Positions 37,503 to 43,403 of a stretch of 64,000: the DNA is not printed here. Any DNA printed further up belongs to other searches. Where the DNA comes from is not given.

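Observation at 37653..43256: Giant LRR + ~13x InlB-B-repeat + 2x PASTA surface protein, a candidate dockerin-bearing partner for the cohesin proteins 25 kb away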

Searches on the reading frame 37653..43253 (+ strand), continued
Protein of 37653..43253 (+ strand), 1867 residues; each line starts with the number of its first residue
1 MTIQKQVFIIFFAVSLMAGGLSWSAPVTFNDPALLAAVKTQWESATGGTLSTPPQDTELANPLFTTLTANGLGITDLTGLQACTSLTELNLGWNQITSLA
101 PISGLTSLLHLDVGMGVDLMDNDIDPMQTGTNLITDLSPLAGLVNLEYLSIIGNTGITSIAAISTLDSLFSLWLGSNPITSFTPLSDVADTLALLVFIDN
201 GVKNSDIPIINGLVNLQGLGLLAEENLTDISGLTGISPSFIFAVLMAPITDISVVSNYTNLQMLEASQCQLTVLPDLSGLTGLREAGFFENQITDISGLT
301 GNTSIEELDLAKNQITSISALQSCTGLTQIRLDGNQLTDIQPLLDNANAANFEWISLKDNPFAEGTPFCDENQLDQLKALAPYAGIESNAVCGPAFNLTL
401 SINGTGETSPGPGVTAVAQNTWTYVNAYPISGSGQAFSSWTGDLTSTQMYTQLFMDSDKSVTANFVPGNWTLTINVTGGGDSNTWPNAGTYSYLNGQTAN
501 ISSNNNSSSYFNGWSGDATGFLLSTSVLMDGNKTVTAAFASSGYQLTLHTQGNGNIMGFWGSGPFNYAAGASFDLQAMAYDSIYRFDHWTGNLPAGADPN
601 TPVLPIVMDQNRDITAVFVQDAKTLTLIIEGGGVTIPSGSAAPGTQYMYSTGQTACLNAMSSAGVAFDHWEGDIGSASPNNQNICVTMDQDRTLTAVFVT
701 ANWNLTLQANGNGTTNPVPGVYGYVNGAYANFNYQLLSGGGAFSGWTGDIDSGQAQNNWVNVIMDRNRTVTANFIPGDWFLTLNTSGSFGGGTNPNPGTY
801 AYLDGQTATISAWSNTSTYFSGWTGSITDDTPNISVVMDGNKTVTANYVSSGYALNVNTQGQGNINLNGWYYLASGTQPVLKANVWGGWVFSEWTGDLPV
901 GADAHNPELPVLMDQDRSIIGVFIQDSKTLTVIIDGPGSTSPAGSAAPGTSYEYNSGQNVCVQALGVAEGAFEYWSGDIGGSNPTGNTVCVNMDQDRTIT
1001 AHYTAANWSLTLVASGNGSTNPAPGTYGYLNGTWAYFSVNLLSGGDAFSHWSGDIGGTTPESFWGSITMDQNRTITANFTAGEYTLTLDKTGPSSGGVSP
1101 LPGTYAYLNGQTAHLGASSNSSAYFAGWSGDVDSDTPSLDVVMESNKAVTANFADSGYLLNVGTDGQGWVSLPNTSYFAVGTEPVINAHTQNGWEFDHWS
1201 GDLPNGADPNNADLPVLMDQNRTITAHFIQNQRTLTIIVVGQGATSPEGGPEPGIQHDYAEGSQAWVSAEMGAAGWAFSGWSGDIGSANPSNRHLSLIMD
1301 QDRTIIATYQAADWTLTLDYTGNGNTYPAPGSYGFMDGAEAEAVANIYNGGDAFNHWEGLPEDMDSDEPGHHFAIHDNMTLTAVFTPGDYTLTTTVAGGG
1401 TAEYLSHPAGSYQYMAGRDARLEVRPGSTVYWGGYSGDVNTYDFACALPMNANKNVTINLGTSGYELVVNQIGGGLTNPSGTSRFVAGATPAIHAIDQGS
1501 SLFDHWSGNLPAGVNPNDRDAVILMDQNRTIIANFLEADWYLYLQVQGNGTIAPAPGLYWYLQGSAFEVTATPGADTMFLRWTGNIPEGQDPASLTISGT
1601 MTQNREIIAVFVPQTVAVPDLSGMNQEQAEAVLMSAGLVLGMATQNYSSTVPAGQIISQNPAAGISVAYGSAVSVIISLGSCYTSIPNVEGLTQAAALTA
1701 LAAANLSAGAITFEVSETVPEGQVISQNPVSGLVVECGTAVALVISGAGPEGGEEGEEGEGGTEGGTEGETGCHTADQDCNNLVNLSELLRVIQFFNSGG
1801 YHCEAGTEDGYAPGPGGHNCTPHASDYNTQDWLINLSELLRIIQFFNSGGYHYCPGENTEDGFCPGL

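Call 28: find_homologous_proteins(query=window:37653-43253:+, max_evalue=1e-10)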
Query window:37653-43253:+ (1867 aa): 924 proteins with E <= 1e-10 among 8000 candidates; the best 120 are listed.
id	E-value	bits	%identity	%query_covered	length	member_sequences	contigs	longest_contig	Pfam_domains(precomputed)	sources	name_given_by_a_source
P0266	0.0e+0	4259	100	100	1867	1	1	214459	PF18998.7,PF03793.25,PF12799.14,PF13855.13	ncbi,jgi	-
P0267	0.0e+0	2914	68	100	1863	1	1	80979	PF18998.7,PF03793.25,PF12799.14,PF13855.13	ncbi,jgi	-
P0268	0.0e+0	2862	67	100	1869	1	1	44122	PF18998.7,PF03793.25,PF12799.14,PF13855.13,PF23952.2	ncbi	-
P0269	0.0e+0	2849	67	99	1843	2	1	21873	PF18998.7,PF03793.25,PF12799.14,PF13855.13,PF23952.2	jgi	-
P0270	0.0e+0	2824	67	100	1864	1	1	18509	PF18998.7,PF03793.25,PF12799.14,PF13855.13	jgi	-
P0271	0.0e+0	2815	67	99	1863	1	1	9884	PF18998.7,PF03793.25,PF12799.14,PF23952.2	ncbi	-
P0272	0.0e+0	2722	65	100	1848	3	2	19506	PF18998.7,PF03793.25,PF12799.14,PF13855.13,PF23952.2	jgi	-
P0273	0.0e+0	2344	58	100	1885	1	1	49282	PF18998.7,PF03793.25,PF12799.14,PF13855.13,PF23952.2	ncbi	-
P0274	0.0e+0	2302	57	100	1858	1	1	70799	PF18998.7,PF03793.25,PF12799.14,PF13855.13,PF23952.2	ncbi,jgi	-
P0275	0.0e+0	2237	59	62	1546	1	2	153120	PF13516.13,PF18998.7,PF03793.25,PF12799.14,PF13855.13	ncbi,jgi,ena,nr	ncbi:MAG TPA: PASTA domain-containing protein [Candidatus Hydrogenedentes bacterium]|nr:PASTA domain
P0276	0.0e+0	2227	59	62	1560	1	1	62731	PF18998.7,PF03793.25,PF12799.14,PF13855.13,PF23952.2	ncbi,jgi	-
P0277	0.0e+0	2223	58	62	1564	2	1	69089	PF13516.13,PF18998.7,PF03793.25,PF12799.14,PF13855.13,PF23952.2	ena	-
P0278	0.0e+0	2085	55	62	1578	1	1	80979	PF18998.7,PF03793.25,PF12799.14,PF13855.13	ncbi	-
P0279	0.0e+0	2083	54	100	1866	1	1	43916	PF18998.7,PF03793.25,PF12799.14,PF13855.13,PF23952.2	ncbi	-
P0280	0.0e+0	2037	59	62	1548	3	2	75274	PF18998.7,PF03793.25,PF12799.14,PF13855.13,PF23211.1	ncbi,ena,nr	ncbi:MAG TPA: PASTA domain-containing protein [Candidatus Hydrogenedentes bacterium]|nr:PASTA domain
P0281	0.0e+0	2021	52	70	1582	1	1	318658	PF18998.7,PF03793.25,PF12799.14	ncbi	-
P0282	0.0e+0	2007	54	62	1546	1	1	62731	PF18998.7,PF03793.25,PF12799.14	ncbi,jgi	-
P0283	0.0e+0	1990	54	70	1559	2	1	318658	PF18998.7,PF03793.25,PF12799.14,PF23952.2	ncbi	-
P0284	0.0e+0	1942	53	69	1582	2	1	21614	PF18998.7,PF03793.25,PF12799.14,PF13855.13,PF23952.2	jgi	-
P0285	0.0e+0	1847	57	67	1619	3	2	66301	PF18998.7,PF03793.25,PF12799.14,PF13855.13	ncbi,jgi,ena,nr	ncbi:MAG TPA: PASTA domain-containing protein [Candidatus Hydrogenedentes bacterium]|nr:PASTA domain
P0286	0.0e+0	1722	54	62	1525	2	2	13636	PF18998.7,PF03793.25,PF12799.14,PF13855.13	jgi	-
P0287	0.0e+0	1718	52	86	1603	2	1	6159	PF18998.7,PF12799.14,PF13855.13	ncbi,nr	ncbi:MAG TPA: hypothetical protein PLI09_28735, partial [Candidatus Hydrogenedentes bacterium]|nr:hy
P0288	0.0e+0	1689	51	62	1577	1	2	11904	PF18998.7,PF03793.25,PF12799.14,PF13855.13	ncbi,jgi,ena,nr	ncbi:MAG TPA: PASTA domain-containing protein [Candidatus Hydrogenedentes bacterium]|nr:PASTA domain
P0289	1.1e-273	930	34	74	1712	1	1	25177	PF18998.7,PF12799.14,PF13855.13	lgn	-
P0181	1.9e-260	886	43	48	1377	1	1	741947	PF23598.2,PF14580.13,PF25019.1,PF18998.7,PF12799.14,PF13855.13,PF23952.2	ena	-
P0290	9.7e-255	867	32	74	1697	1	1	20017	PF09479.17,PF18998.7,PF12799.14,PF13855.13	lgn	-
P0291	7.9e-254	864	32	74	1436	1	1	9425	PF18998.7,PF12799.14,PF13855.13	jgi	-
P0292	1.8e-233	796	42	48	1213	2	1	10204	PF18998.7,PF12799.14,PF13855.13,PF23952.2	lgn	-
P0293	7.9e-233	794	38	57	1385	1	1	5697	PF18998.7,PF12799.14,PF13855.13,PF23952.2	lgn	-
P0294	3.6e-228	779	32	73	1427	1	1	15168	PF18998.7,PF12799.14,PF13855.13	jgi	-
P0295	2.0e-222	760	35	60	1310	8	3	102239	PF18998.7,PF12799.14,PF13855.13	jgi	jgi:Leucine-rich repeat (LRR) protein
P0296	2.4e-219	750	37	57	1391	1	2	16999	PF09479.17,PF18998.7,PF12799.14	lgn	-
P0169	5.4e-218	745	47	32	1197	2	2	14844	PF13516.13,PF18998.7,PF03781.23,PF12799.14,PF13855.13,PF23952.2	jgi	-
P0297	7.7e-217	741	40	44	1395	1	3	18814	PF13405.13,PF23598.2,PF14580.13,PF25019.1,PF16403.12,PF18998.7,PF12799.14,PF13202.13,PF13855.13,PF00036.39,PF23952.2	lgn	-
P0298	6.5e-214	732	46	33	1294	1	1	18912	PF23598.2,PF13516.13,PF00560.40,PF18998.7,PF03781.23,PF12799.14,PF13855.13,PF23952.2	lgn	-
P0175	6.5e-209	715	37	49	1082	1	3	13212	PF18998.7,PF12799.14,PF13855.13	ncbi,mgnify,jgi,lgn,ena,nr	ncbi:MAG TPA: hypothetical protein PLI09_26260 [Candidatus Hydrogenedentes bacterium]|mgnify:CR=1 FL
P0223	8.8e-201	688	37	49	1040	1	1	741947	PF18998.7,PF12799.14,PF13855.13,PF23952.2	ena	-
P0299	3.9e-197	676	36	57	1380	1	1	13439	PF18998.7,PF12799.14,PF13855.13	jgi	jgi:Leucine-rich repeat (LRR) protein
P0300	7.0e-164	566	30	58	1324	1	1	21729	PF13516.13,PF09479.17,PF18998.7,PF12799.14,PF13855.13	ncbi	-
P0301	7.8e-163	562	31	58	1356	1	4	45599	PF18998.7,PF12799.14,PF13855.13,PF23952.2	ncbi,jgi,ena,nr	ncbi:MAG TPA: leucine-rich repeat domain-containing protein [Candidatus Hydrogenedens sp.]|nr:leucin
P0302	3.7e-154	533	28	62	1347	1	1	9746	PF13516.13,PF00560.40,PF18998.7,PF12799.14,PF13855.13,PF23952.2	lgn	-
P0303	2.5e-153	531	29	65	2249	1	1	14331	PF09479.17,PF18962.8,PF18998.7,PF13860.13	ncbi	-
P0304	6.2e-153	529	53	7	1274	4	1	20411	PF14580.13,PF22962.4,PF03793.25,PF12799.14,PF13855.13,PF23952.2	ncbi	-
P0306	1.9e-140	488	29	57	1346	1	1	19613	PF13516.13,PF18998.7,PF12799.14,PF13855.13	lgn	-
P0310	1.5e-132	462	28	67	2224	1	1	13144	PF09479.17,PF18962.8,PF18998.7,PF13860.13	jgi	jgi:hypothetical protein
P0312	3.0e-128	448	32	19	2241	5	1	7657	PF23598.2,PF13516.13,PF14580.13,PF12354.16,PF00560.40,PF03793.25,PF12799.14,PF13855.13,PF23211.1,PF23952.2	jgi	-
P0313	3.7e-126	441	26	62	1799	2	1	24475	PF09479.17,PF18962.8,PF18998.7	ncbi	-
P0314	1.6e-121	425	32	51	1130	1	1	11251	PF13895.13,PF13927.13,PF18998.7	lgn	-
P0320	1.4e-107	379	32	18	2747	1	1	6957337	PF23598.2,PF14580.13,PF00058.24,PF25019.1,PF18962.8,PF12799.14,PF13860.13,PF13855.13,PF23211.1,PF06531.18,PF23952.2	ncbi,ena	-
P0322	6.6e-105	370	27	40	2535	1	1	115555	PF23598.2,PF14580.13,PF25019.1,PF18998.7,PF12799.14,PF13855.13,PF23952.2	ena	-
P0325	3.9e-102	361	33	21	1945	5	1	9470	PF23598.2,PF25788.3,PF13620.13,PF13855.13,PF23211.1,PF16656.12,PF13516.13,PF14580.13,PF25019.1,PF18998.7,PF12799.14,PF00041.28,PF23952.2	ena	-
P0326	2.1e-99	352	29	45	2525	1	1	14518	PF13715.13,PF16371.13,PF18998.7,PF13620.13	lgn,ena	-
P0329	6.4e-97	344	34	9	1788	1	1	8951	PF23598.2,PF14580.13,PF12354.16,PF00560.40,PF03793.25,PF12799.14,PF13855.13,PF23211.1,PF23952.2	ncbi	-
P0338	1.0e-86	310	32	23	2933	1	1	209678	PF09479.17,PF24517.3,PF18962.8,PF00149.34,PF18998.7,PF13860.13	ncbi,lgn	-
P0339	6.2e-84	301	34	15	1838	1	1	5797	PF23598.2,PF14580.13,PF25019.1,PF00560.40,PF18962.8,PF12799.14,PF13860.13,PF13855.13,PF23211.1,PF23952.2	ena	-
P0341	1.5e-82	296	28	18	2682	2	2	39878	PF23598.2,PF07686.24,PF01833.31,PF00963.25,PF00047.32,PF17766.8,PF13620.13,PF13855.13,PF23211.1,PF23759.2,PF22854.3,PF07679.23,PF13895.13,PF14580.13,PF16680.12,PF13927.13,PF18998.7,PF12799.14,PF18884.6,PF23952.2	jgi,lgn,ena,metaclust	metaclust:\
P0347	2.7e-77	279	30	28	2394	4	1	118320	PF23598.2,PF14580.13,PF10342.16,PF18998.7,PF12799.14,PF13855.13,PF23211.1,PF02012.27,PF15902.13,PF23952.2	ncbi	ncbi:MAG: leucine-rich repeat domain-containing protein [Dehalococcoidales bacterium]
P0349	1.0e-76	277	33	17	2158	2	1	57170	PF24048.2,PF23598.2,PF00028.24,PF28399.1,PF13855.13,PF23211.1,PF13516.13,PF25374.1,PF14580.13,PF23592.1,PF25019.1,PF00560.40,PF18962.8,PF12799.14,PF13860.13,PF23952.2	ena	-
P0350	1.7e-76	276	32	19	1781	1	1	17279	PF23598.2,PF17789.8,PF13855.13,PF23211.1,PF13516.13,PF14580.13,PF02369.23,PF25019.1,PF00560.40,PF18962.8,PF12799.14,PF13860.13,PF09134.17,PF23952.2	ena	-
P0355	7.8e-75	270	28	48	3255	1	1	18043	PF09479.17,PF18962.8,PF18998.7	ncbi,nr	ncbi:MAG: InlB B-repeat-containing protein [Ignavibacteriales bacterium]|nr:InlB B-repeat-containing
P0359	4.0e-72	261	31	18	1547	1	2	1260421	PF23598.2,PF14580.13,PF25019.1,PF00560.40,PF18962.8,PF12799.14,PF13860.13,PF13855.13,PF23211.1,PF23952.2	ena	-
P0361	1.6e-71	259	31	42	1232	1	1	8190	PF23598.2,PF13229.13,PF22842.4,PF13855.13,PF23211.1,PF07679.23,PF13895.13,PF14580.13,PF13927.13,PF25019.1,PF18998.7,PF12799.14,PF23952.2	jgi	jgi:Leucine-rich repeat (LRR) protein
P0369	2.7e-68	249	31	18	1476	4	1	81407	PF23598.2,PF14580.13,PF00560.40,PF18998.7,PF12799.14,PF13855.13,PF23211.1,PF23952.2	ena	-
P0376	1.5e-66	243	31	18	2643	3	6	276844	PF23598.2,PF07686.24,PF01833.31,PF00047.32,PF13620.13,PF13855.13,PF23211.1,PF23759.2,PF22854.3,PF07679.23,PF13516.13,PF13895.13,PF14580.13,PF16680.12,PF13927.13,PF18998.7,PF12799.14,PF18884.6,PF23952.2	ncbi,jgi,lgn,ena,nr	ncbi:MAG TPA: leucine-rich repeat domain-containing protein [Candidatus Hydrogenedentes bacterium]|n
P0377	1.8e-66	243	27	35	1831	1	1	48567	PF23598.2,PF14580.13,PF00560.40,PF18998.7,PF12799.14,PF13855.13,PF23952.2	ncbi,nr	ncbi:MAG: hypothetical protein GXY15_04560, partial [Candidatus Hydrogenedentes bacterium]|nr:hypoth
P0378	1.9e-66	243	32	18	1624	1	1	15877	PF24048.2,PF23598.2,PF13855.13,PF23211.1,PF13516.13,PF14580.13,PF25019.1,PF00560.40,PF18962.8,PF12799.14,PF13860.13,PF23952.2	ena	-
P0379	4.7e-66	241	32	16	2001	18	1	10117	PF09593.16,PF17892.8,PF17803.8,PF13855.13,PF14580.13,PF17963.8,PF02369.23,PF25019.1,PF18962.8,PF12799.14,PF13860.13,PF09134.17,PF23952.2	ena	-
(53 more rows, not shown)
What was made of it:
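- Closest known: T9SS C-terminal domains. Same: They occupy the same position on homologous cargo (call 28), and there are many copies per genome.
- Homologous Flg_new_2 and LRR cargo in other phyla ends in Por_Secre_tail (PF18962) or Dockerin_1 at the same position (call 28).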

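Call 29: find_encoding_contigs(protein=P0266, flank=3000, max_places=3)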
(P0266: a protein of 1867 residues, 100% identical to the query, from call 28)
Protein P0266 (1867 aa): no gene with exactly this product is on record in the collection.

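Call 30: list_cluster_members(proteins=[P0266, P0275])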
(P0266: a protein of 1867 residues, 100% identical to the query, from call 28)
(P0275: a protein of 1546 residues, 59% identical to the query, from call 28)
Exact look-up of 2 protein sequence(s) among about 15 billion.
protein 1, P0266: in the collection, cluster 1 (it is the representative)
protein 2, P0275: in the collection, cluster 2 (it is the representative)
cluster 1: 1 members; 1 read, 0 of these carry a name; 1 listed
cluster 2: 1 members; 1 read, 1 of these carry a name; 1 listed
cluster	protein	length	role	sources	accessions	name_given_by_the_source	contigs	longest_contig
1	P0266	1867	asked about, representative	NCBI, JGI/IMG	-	-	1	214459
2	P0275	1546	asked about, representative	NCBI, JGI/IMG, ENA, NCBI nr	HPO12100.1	MAG TPA: PASTA domain-containing protein [Candidatus Hydrogenedentes bacterium] | PASTA domain-containing protein [Candidatus Hydrogenedentota bacterium]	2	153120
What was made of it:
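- An identical protein (P0266) and orthologs exist in Hydrogenedentes MAGs (calls 28, 30).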
